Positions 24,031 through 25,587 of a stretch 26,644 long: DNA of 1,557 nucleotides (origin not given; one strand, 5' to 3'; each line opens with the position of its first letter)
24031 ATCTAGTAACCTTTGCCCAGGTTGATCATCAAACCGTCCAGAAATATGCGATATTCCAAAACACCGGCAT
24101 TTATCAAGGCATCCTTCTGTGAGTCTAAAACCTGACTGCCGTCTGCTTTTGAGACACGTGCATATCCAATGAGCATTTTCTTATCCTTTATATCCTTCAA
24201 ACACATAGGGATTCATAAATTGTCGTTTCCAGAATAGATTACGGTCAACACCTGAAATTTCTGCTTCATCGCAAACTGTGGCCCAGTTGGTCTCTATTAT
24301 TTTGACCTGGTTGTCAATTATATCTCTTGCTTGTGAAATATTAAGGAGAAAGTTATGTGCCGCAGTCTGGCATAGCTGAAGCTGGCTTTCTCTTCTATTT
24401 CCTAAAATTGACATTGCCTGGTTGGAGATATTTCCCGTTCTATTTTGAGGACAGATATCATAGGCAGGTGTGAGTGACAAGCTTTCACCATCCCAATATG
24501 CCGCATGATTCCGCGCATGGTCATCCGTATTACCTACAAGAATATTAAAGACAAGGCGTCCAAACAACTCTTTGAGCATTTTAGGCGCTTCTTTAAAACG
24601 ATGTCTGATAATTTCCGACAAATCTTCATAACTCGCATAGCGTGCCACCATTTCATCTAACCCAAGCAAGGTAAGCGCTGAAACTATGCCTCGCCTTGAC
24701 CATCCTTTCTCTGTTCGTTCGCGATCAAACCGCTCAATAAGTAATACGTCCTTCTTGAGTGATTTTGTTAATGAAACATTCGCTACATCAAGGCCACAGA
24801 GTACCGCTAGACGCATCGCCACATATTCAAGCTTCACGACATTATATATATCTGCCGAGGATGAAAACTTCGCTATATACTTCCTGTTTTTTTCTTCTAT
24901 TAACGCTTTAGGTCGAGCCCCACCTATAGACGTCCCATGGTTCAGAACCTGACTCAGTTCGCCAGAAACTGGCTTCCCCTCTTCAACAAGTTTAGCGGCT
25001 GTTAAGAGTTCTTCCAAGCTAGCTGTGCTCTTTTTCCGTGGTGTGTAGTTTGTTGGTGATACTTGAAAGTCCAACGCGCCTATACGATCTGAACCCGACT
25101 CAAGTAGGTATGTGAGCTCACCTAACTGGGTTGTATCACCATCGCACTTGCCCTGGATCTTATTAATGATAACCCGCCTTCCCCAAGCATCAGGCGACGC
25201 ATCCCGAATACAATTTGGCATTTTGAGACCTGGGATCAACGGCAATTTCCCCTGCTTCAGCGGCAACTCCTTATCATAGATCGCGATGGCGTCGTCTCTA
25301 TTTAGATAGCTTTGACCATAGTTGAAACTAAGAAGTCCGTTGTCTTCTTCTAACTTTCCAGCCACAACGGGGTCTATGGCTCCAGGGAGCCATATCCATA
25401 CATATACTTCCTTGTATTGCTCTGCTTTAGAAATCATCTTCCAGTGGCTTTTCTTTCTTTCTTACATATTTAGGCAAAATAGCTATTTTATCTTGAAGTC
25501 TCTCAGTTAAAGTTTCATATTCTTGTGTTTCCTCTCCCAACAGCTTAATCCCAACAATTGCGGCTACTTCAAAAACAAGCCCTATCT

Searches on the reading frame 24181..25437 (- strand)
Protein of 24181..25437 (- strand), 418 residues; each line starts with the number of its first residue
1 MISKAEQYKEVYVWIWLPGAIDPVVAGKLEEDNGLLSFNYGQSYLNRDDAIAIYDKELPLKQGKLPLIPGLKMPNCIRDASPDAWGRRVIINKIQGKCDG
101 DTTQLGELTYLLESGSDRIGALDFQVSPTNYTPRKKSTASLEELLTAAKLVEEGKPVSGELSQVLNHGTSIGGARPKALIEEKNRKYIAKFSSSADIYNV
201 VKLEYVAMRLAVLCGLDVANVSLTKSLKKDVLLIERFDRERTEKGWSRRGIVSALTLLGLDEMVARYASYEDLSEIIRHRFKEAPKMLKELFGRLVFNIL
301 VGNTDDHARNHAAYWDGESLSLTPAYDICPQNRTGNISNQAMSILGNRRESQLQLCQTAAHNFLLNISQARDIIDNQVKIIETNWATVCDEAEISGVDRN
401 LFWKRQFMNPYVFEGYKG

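Call 11: search_protein_families(library=pfam, proteins=[window:24181-25437:-])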
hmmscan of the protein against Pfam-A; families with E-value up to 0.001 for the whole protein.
window:24181-25437:- (418 aa): 2 families
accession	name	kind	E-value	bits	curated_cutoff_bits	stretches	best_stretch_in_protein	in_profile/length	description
PF07804.18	HipA_C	-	1.9e-50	171.9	30.5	1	169-385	1-213/213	HipA-like C-terminal domain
PF13657.11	Couple_hipA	-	1.6e-06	29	22.5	1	25-124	9-98/99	HipA N-terminal domain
